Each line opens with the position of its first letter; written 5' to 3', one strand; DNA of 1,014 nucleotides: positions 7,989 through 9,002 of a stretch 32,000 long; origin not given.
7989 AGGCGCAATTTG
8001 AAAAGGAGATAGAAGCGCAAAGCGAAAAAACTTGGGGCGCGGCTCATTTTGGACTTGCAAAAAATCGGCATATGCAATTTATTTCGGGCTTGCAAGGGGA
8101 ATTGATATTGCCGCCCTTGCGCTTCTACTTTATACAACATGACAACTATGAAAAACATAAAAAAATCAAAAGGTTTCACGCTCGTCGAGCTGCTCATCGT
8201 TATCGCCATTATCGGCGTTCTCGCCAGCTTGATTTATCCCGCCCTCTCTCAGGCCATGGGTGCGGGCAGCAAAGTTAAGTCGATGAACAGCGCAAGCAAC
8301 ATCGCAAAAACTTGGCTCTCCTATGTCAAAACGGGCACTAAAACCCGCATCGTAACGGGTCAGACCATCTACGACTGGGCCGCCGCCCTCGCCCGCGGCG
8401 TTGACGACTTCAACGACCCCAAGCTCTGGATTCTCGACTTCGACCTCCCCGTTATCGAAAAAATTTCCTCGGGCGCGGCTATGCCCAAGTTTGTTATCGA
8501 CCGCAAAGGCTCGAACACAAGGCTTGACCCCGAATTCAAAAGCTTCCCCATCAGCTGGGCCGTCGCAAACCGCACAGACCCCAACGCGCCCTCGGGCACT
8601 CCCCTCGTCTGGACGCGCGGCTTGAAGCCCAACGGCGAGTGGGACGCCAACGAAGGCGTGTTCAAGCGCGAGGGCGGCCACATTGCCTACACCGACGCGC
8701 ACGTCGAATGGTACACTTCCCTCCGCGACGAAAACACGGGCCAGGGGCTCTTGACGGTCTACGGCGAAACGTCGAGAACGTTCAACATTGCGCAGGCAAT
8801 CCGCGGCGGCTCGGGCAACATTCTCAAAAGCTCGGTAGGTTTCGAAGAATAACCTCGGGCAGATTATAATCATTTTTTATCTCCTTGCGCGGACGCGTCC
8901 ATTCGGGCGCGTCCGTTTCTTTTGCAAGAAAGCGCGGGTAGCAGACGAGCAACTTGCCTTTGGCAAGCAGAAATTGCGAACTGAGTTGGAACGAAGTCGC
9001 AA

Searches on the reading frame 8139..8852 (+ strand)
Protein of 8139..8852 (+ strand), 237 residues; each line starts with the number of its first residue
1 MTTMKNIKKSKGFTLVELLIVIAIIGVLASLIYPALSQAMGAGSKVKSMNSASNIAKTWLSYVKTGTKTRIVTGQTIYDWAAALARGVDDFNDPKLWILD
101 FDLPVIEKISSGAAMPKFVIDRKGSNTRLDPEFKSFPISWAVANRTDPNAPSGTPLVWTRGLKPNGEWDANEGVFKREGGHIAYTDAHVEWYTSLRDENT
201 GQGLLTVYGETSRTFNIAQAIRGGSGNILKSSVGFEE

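Call 7: search_protein_families(library=pfam, proteins=[window:8139-8852:+], max_evalue=0.01)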
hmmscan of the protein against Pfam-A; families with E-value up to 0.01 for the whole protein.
window:8139-8852:+ (237 aa): 1 family
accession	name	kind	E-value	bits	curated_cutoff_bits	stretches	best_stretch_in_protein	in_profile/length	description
PF07963.17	N_methyl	-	1.4e-09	37.6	21.2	1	8-33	2-27/27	Prokaryotic N-terminal methylation motif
